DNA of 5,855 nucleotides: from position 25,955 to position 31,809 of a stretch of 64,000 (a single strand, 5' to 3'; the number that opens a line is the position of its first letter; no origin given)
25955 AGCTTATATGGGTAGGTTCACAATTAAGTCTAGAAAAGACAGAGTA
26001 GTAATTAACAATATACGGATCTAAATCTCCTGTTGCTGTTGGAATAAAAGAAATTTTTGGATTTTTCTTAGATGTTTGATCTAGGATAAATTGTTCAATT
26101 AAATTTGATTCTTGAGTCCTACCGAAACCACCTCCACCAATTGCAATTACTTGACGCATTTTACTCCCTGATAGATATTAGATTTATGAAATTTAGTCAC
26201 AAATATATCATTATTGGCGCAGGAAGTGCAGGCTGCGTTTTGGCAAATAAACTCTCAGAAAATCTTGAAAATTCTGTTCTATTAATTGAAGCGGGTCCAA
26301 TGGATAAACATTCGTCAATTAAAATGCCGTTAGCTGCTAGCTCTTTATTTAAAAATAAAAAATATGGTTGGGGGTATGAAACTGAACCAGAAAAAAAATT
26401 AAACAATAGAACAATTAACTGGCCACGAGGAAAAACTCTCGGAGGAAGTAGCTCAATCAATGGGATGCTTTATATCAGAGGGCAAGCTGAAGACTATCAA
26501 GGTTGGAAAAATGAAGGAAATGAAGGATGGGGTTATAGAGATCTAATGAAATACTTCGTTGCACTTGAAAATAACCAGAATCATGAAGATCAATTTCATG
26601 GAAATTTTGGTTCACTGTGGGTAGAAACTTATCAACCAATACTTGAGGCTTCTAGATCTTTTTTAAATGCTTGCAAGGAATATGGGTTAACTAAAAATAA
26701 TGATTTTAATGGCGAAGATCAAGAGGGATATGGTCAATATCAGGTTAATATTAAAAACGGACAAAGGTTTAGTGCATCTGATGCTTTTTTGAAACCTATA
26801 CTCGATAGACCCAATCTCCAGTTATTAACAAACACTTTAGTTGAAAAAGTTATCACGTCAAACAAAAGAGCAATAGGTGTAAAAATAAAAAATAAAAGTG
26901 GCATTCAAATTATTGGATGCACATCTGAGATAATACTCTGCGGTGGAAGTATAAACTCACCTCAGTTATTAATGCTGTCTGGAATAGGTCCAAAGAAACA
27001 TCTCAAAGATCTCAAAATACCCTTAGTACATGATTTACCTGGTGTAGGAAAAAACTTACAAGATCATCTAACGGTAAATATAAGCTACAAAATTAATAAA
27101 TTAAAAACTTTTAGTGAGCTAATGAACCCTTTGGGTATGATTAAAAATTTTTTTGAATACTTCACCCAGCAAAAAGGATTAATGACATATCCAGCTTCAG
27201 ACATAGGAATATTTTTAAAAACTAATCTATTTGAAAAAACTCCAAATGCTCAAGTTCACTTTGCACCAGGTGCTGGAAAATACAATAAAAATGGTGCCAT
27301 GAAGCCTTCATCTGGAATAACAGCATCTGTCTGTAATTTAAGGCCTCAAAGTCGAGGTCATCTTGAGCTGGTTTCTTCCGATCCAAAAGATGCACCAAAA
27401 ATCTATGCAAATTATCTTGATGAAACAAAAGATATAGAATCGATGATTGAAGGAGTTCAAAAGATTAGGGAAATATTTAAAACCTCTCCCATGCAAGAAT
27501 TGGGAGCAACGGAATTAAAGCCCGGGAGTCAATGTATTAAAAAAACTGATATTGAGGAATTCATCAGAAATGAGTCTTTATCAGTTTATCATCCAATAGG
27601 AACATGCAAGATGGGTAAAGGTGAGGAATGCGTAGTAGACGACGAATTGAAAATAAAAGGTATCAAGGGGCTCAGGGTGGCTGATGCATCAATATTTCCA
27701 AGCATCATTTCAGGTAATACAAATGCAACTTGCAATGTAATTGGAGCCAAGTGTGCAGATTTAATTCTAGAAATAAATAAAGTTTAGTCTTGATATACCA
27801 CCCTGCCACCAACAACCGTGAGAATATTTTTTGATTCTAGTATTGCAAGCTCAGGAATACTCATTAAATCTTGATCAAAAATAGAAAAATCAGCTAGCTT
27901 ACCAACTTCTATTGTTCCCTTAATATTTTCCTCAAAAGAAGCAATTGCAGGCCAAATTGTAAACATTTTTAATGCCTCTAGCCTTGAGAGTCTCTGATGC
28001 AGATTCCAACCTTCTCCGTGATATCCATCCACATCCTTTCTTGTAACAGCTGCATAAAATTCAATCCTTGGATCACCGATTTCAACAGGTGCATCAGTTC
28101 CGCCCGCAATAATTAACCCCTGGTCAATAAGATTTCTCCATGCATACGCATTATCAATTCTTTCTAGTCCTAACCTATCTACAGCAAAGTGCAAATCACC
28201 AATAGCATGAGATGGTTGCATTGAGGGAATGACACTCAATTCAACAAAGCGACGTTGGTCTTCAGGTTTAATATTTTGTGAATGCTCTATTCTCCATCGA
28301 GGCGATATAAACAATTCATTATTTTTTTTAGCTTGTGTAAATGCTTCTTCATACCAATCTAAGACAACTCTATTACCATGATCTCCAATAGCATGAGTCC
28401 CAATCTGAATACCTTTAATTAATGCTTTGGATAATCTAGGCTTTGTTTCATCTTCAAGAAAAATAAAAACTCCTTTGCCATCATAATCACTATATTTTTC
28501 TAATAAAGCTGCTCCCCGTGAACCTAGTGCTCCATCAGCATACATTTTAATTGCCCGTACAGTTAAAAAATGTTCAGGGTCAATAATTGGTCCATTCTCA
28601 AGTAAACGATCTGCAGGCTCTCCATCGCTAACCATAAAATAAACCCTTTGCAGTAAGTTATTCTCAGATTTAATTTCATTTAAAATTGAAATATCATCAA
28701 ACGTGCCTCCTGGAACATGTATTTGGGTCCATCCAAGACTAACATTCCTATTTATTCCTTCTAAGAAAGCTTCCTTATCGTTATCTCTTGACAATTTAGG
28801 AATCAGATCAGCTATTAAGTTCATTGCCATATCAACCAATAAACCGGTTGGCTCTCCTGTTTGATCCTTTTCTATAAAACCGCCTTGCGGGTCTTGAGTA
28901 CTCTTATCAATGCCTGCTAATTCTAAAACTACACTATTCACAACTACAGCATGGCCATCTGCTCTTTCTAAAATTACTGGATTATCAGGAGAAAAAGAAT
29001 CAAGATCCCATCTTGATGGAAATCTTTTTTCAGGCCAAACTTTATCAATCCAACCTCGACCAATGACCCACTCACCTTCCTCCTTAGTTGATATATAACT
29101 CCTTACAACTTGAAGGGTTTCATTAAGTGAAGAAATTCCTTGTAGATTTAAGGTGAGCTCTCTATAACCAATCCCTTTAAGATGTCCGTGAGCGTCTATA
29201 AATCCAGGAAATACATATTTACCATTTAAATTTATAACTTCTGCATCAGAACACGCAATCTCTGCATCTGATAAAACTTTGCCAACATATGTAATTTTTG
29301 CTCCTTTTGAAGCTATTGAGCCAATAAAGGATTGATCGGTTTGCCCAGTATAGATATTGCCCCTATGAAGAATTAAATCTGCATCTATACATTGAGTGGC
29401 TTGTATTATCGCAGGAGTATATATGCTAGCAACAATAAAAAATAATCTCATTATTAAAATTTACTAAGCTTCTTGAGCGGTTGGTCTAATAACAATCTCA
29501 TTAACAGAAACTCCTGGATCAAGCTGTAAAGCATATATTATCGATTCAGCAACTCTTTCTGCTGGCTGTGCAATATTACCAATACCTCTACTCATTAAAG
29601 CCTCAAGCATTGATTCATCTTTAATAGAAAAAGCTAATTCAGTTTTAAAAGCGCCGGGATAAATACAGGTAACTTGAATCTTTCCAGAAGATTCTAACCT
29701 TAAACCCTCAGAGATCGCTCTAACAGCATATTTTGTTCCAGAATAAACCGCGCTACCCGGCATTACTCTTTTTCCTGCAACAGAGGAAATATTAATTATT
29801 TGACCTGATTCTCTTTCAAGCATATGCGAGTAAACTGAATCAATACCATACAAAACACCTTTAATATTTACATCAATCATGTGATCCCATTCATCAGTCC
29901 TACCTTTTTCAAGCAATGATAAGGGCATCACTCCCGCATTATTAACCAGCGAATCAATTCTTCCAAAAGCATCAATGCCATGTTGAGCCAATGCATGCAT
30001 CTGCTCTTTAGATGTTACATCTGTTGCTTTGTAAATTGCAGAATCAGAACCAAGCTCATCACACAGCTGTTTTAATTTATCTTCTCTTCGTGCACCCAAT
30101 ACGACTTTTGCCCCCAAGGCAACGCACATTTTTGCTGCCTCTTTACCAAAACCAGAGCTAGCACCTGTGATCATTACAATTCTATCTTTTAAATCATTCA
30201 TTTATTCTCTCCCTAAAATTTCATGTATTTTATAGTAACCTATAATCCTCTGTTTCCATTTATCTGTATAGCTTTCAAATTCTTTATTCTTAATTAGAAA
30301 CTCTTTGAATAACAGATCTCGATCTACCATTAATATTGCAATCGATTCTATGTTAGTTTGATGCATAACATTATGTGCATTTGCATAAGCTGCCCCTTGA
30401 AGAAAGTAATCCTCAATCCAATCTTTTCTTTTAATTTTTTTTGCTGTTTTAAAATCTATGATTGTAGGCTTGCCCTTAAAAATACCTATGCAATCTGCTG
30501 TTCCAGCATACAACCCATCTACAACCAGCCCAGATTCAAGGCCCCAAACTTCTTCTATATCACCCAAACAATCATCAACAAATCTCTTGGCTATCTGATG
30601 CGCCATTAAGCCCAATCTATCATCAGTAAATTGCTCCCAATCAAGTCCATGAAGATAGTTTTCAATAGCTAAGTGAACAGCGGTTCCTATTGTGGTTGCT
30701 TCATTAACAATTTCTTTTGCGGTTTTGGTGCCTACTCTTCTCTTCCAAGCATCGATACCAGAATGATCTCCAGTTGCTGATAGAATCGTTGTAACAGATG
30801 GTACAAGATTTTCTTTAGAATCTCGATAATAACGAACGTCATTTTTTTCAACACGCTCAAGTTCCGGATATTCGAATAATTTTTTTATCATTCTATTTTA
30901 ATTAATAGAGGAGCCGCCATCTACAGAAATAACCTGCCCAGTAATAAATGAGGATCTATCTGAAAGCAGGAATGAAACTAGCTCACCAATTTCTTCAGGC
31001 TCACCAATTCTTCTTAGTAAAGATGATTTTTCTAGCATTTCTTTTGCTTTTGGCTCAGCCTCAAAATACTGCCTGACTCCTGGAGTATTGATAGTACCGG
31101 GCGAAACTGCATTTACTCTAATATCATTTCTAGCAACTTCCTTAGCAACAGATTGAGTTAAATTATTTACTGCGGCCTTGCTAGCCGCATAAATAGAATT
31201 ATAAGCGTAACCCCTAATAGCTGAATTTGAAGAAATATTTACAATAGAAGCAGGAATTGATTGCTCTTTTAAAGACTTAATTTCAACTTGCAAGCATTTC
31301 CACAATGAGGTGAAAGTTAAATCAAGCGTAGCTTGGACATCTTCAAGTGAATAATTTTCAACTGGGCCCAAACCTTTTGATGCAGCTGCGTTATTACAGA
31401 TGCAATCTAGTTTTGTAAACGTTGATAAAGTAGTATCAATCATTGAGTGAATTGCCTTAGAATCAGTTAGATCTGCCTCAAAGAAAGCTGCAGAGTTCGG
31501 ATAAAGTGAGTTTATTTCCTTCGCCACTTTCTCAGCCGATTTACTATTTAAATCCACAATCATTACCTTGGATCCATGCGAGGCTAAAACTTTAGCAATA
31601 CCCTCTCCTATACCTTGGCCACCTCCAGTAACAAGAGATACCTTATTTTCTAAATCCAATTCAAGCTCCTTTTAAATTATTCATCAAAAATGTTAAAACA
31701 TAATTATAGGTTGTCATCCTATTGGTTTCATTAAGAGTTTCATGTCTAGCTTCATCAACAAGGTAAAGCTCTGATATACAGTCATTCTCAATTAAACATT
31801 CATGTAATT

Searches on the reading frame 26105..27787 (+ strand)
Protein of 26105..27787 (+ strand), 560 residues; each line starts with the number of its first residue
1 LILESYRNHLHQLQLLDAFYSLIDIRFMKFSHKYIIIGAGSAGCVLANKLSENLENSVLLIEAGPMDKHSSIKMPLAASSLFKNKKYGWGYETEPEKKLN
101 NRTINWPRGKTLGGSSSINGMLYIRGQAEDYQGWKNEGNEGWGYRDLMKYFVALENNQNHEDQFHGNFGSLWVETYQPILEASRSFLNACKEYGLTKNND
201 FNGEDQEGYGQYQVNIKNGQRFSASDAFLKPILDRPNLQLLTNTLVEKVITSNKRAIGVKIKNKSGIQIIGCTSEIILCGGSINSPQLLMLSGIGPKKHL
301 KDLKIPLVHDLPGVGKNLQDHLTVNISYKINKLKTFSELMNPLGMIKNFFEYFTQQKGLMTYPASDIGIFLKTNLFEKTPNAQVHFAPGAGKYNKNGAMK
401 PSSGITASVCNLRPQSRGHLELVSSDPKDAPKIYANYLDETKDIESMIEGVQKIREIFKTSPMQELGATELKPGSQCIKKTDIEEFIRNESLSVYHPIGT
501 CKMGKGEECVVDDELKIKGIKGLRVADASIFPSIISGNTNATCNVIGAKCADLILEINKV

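Call 42: search_protein_families(library=pfam, proteins=[window:26105-27787:+], max_evalue=0.00001)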
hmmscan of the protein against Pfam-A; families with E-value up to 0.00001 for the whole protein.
window:26105-27787:+ (560 aa): 2 families
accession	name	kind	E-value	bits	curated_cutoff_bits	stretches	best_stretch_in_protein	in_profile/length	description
PF00732.25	GMC_oxred_N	-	8.2e-55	186.4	23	1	33-322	2-217/218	GMC oxidoreductase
PF05199.19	GMC_oxred_C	-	3e-36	125.5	24.6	1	414-547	1-139/139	GMC oxidoreductase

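Call 68: search_protein_families(library=ncbifam, proteins=[window:26105-27787:+], max_evalue=1e-30)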
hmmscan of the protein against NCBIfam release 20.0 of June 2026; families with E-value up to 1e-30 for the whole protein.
window:26105-27787:+ (560 aa): 4 families
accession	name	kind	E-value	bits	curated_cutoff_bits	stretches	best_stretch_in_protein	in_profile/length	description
NF002550.0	PRK02106.1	subfamily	1.6e-172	574.9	605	1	31-556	5-535/563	choline dehydrogenase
TIGR01810.1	betA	equivalog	3.1e-146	488.2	732.1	1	34-555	2-527/532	choline dehydrogenase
TIGR03970.1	mycofact_MftG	equivalog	1.8e-87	294.4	387.45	1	35-337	4-307/487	mycofactocin dehydrogenase MftG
TIGR04542.1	GMC_mycofac_2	equivalog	1.7e-40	139.4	400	1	35-295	3-238/425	mycofactocin system GMC family oxidoreductase MftG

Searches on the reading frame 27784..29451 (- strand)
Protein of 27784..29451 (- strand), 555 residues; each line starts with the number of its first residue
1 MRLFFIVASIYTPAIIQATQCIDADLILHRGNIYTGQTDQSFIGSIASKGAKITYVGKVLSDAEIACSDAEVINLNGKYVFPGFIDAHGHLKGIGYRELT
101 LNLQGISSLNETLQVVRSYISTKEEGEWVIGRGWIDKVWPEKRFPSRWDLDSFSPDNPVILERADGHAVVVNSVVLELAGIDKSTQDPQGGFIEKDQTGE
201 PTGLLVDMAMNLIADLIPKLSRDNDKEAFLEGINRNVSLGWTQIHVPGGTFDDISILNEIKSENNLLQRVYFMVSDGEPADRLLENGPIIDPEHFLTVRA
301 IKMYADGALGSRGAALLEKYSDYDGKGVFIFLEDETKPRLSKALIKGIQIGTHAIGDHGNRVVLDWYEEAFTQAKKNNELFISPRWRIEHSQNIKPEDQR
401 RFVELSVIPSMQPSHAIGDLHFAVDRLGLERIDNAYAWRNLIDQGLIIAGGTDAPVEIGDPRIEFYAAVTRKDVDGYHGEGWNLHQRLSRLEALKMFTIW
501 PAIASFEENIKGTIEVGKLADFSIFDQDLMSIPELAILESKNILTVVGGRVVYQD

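Call 42: search_protein_families(library=pfam, proteins=[window:27784-29451:-], max_evalue=0.00001)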
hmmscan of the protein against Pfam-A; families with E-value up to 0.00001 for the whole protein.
window:27784-29451:- (555 aa): 2 families
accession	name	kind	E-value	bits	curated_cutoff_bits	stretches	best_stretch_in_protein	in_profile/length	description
PF07969.17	Amidohydro_3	-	5.5e-101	339.8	29.7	1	71-553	1-472/472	Amidohydrolase family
PF01979.26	Amidohydro_1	-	1.6e-10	41.2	25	1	433-552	230-345/345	Amidohydrolase family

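Call 68: search_protein_families(library=ncbifam, proteins=[window:27784-29451:-], max_evalue=1e-30)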
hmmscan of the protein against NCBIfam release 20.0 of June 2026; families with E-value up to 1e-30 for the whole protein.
window:27784-29451:- (555 aa): 0 families

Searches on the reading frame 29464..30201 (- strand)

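Call 42: search_protein_families(library=pfam, proteins=[window:29464-30201:-], max_evalue=0.00001)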
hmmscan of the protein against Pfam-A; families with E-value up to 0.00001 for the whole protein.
window:29464-30201:- (245 aa): 3 families
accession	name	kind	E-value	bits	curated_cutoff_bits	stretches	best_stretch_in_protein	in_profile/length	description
PF00106.31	adh_short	-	2.9e-53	180.7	26.6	1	8-194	2-191/195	short chain dehydrogenase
PF13561.12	adh_short_C2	-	1.3e-35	123.5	27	1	13-223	1-215/236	Enoyl-(Acyl carrier protein) reductase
PF08659.16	KR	-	5e-11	43.3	22.6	1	9-165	3-161/180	KR domain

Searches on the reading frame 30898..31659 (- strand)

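Call 42: search_protein_families(library=pfam, proteins=[window:30898-31659:-], max_evalue=0.00001)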
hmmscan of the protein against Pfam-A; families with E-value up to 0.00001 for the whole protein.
window:30898-31659:- (253 aa): 7 families
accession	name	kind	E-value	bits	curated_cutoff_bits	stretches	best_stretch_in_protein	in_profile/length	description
PF13561.12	adh_short_C2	-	1.6e-61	208.4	27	1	15-250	6-235/236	Enoyl-(Acyl carrier protein) reductase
PF00106.31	adh_short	-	2.7e-47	161.2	26.6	1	6-201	1-193/195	short chain dehydrogenase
PF08659.16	KR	-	3.8e-10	40.4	22.6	1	9-172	4-164/180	KR domain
PF23441.1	SDR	-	1.4e-09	38.2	27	1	3-250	5-255/258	SDR-like rossmann domain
PF01370.27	Epimerase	-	8.7e-07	29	20.9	1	9-175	2-160/240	NAD dependent epimerase/dehydratase family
PF02719.21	Polysacc_synt_2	-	1.3e-06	28.2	20.2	1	9-185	2-166/293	Polysaccharide biosynthesis protein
PF02737.24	3HCDH_N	-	4.2e-06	27.2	22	0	10-77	4-70/180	3-hydroxyacyl-CoA dehydrogenase, NAD binding domain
